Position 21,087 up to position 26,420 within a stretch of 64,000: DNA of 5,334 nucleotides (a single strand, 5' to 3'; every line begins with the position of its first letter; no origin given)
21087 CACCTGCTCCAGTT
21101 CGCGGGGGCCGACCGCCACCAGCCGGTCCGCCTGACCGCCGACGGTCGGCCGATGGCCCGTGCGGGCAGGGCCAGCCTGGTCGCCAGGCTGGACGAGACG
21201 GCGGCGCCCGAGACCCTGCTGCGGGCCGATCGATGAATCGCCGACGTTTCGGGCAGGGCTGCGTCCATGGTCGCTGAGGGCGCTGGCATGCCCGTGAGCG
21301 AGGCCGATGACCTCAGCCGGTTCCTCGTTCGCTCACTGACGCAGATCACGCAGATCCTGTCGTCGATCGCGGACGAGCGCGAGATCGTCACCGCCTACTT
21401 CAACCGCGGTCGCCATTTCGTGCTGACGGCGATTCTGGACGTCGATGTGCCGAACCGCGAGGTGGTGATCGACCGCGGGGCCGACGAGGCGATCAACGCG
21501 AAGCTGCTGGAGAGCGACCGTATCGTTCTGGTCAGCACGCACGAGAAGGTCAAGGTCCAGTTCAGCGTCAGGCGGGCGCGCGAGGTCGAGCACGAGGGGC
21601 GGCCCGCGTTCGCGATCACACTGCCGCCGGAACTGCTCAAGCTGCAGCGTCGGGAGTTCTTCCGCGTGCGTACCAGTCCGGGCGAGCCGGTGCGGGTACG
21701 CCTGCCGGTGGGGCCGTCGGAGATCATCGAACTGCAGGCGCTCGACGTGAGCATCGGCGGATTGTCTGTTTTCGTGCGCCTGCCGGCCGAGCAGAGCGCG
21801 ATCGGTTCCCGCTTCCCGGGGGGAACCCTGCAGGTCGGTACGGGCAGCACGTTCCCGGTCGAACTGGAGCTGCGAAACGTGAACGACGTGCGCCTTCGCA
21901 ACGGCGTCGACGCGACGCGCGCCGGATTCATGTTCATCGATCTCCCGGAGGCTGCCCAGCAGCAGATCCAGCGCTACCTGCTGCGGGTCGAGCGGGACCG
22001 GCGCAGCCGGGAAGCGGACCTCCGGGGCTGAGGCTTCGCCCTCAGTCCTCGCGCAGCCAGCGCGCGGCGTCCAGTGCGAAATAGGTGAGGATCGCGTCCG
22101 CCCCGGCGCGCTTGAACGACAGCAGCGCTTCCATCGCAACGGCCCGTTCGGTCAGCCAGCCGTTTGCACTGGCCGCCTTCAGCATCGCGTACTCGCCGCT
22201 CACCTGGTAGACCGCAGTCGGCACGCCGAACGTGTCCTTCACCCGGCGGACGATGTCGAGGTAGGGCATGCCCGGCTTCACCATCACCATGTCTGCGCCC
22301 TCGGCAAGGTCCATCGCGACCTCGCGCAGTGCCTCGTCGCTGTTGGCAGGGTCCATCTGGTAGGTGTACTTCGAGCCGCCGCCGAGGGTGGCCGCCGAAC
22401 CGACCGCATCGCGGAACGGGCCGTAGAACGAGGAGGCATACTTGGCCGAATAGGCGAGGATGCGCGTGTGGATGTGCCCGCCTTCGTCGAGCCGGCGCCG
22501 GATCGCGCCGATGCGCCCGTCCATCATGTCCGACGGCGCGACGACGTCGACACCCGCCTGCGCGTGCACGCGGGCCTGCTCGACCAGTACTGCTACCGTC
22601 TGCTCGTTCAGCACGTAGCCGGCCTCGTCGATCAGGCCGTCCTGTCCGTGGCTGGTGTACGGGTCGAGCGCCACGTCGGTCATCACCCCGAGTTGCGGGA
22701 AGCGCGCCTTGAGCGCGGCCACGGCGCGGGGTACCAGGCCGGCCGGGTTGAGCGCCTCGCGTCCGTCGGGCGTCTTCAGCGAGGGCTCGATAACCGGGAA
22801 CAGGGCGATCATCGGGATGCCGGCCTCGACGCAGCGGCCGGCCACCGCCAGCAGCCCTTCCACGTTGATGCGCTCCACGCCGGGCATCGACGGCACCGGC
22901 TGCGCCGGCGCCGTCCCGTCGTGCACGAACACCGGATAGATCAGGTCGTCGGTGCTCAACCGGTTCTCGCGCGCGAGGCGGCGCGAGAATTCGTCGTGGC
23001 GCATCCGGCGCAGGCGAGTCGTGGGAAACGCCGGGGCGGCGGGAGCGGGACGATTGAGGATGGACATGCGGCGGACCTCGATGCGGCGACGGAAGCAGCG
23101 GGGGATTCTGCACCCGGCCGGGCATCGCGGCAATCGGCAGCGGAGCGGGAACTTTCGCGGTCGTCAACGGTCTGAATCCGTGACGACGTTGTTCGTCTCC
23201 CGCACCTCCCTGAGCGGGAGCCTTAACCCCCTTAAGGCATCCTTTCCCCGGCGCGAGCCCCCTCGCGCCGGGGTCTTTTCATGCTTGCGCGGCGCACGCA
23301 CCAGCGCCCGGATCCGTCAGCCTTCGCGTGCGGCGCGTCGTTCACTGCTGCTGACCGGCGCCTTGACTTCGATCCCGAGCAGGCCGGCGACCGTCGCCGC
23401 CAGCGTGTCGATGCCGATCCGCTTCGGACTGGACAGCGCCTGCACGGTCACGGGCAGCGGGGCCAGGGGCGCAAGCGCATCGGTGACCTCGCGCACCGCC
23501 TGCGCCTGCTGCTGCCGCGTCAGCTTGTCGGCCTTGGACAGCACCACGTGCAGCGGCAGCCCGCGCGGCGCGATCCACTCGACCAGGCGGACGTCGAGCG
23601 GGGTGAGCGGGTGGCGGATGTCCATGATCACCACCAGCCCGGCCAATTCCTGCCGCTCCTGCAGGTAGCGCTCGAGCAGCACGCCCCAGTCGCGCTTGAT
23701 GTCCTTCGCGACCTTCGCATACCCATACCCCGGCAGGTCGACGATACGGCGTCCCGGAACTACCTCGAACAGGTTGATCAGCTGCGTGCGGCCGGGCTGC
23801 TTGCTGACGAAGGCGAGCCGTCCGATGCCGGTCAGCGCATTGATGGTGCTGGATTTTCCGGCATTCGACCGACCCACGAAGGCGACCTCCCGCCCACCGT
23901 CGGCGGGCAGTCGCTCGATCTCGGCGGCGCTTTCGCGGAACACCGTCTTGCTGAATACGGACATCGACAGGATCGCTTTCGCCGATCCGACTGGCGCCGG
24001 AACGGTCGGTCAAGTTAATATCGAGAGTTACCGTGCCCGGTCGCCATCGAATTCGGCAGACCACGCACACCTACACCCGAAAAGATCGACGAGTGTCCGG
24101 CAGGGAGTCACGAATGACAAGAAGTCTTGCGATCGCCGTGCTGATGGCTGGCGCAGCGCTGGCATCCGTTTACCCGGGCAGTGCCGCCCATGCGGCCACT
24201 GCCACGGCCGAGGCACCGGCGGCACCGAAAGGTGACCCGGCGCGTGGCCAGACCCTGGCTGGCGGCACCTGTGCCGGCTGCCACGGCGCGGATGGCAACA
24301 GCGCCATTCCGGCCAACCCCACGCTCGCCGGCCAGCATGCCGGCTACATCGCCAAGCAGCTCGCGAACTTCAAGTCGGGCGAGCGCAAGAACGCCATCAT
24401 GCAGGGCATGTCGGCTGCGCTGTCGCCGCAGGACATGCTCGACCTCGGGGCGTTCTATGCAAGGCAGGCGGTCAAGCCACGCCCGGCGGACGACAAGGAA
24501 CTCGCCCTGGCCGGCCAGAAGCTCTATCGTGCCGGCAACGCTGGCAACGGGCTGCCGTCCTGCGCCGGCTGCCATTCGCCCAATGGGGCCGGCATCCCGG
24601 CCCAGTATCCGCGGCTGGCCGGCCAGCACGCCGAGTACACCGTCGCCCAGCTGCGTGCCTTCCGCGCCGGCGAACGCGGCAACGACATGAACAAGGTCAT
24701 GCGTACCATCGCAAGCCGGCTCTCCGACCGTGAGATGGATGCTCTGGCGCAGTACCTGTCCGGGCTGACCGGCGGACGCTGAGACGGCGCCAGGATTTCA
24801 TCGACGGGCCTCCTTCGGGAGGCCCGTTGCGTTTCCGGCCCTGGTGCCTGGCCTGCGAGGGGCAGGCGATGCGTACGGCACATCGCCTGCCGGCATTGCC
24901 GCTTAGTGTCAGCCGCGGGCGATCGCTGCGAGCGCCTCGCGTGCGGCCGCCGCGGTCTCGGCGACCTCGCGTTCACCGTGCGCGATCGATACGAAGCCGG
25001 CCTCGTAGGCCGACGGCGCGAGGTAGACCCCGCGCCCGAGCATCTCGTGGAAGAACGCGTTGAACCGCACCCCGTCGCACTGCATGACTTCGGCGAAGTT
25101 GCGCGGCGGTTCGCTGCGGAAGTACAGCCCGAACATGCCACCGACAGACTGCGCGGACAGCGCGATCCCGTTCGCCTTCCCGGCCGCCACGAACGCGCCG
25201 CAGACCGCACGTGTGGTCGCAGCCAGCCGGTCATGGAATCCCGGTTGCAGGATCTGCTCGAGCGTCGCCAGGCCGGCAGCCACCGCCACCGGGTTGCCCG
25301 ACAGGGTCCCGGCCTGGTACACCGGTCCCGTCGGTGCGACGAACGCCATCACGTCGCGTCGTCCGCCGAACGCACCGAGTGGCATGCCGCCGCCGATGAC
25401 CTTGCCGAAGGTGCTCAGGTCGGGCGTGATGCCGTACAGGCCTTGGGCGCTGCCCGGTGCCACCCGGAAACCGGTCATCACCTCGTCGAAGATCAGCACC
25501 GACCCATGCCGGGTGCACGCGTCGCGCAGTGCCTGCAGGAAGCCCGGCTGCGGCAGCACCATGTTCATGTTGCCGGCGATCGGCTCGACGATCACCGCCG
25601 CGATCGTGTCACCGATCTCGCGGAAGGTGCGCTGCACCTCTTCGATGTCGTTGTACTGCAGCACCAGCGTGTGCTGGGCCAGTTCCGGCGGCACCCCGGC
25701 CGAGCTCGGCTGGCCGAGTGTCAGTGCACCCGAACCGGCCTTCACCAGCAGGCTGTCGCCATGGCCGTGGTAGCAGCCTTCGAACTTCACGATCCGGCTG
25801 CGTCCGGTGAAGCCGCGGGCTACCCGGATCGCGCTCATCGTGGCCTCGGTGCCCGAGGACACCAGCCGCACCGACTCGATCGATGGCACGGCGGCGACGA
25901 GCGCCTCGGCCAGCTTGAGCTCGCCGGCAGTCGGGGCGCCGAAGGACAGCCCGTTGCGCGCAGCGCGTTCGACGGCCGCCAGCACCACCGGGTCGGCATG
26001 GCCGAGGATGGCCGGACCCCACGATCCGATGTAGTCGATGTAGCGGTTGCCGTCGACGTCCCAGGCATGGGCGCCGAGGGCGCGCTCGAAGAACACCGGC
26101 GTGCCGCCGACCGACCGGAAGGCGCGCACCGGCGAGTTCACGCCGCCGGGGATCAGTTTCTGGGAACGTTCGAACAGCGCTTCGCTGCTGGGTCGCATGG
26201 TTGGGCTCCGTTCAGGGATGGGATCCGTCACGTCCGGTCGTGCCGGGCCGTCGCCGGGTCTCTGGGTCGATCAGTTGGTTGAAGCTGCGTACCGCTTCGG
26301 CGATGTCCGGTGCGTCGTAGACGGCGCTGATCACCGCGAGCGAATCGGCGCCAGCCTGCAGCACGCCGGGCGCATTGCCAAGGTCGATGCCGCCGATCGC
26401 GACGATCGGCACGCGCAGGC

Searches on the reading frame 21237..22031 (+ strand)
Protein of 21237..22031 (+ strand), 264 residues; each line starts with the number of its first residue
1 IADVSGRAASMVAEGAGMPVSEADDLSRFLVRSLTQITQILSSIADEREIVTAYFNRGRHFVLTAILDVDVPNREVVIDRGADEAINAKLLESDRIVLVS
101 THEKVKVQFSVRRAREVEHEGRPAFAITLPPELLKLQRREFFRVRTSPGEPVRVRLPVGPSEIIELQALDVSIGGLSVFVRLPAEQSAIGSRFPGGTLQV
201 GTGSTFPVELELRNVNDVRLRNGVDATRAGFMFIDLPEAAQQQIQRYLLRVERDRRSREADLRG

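Call 36: search_protein_families(library=pfam, proteins=[window:21237-22031:+], max_evalue=0.0001)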
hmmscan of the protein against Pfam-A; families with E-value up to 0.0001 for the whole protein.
window:21237-22031:+ (264 aa): 2 families
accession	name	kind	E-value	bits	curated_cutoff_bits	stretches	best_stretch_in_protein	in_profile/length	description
PF07317.18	PilZN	-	1.8e-28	99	23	1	29-134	1-106/107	Flagellar regulator YcgR, PilZN domain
PF07238.19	PilZ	-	1.6e-08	35.3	22.5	1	137-249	1-101/102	PilZ domain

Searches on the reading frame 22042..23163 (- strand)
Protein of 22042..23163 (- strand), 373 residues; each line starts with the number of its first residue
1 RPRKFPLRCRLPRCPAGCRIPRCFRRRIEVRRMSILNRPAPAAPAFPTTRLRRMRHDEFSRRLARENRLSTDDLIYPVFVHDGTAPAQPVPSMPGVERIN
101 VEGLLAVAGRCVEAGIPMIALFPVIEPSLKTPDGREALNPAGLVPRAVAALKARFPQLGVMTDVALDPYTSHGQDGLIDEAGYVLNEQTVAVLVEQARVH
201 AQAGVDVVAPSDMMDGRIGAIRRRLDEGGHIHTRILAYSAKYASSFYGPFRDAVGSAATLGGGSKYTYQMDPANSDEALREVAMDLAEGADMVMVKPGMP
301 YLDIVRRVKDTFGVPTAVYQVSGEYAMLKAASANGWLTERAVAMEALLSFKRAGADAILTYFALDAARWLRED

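Call 36: search_protein_families(library=pfam, proteins=[window:22042-23163:-], max_evalue=0.0001)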
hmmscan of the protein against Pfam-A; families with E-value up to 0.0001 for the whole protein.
window:22042-23163:- (373 aa): 1 family
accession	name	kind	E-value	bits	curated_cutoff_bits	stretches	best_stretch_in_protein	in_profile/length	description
PF00490.27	ALAD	-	2.4e-135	451.2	24.6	1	49-369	2-317/317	Delta-aminolevulinic acid dehydratase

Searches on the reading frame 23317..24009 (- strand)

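Call 36: search_protein_families(library=pfam, proteins=[window:23317-24009:-], max_evalue=0.0001)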
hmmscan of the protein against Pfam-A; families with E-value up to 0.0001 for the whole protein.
window:23317-24009:- (230 aa): 4 families
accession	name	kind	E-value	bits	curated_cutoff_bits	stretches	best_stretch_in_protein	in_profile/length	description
PF01926.29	MMR_HSR1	-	3.9e-17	62.8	21.9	1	41-159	1-113/113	50S ribosome-binding GTPase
PF03193.22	RsgA_GTPase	-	4.1e-06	27.2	30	0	40-94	107-167/174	RsgA GTPase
PF02421.24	FeoB_N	-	9.1e-06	25.7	27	1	41-204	2-153/156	Ferrous iron transport protein B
PF00350.29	Dynamin_N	-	1.5e-05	25.5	27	0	42-62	1-21/168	Dynamin family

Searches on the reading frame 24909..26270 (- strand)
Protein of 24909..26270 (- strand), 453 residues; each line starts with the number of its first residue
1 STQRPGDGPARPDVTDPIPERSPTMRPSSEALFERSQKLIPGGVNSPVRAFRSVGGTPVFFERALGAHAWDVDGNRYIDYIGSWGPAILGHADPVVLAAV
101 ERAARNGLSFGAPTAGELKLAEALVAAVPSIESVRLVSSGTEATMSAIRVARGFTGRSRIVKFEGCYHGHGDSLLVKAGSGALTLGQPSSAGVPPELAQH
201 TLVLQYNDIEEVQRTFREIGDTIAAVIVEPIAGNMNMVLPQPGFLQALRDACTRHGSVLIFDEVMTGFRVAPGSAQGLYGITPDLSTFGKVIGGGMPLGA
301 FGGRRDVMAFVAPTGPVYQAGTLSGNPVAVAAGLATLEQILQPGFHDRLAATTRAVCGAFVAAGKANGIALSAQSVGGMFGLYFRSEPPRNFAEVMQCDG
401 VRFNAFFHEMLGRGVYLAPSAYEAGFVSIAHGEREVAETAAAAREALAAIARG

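Call 36: search_protein_families(library=pfam, proteins=[window:24909-26270:-], max_evalue=0.0001)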
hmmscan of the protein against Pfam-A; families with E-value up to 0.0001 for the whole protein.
window:24909-26270:- (453 aa): 1 family
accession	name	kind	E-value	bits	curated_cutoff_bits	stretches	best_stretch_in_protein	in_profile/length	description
PF00202.27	Aminotran_3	-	3.7e-72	243.7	30.5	1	57-418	9-372/403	Aminotransferase class-III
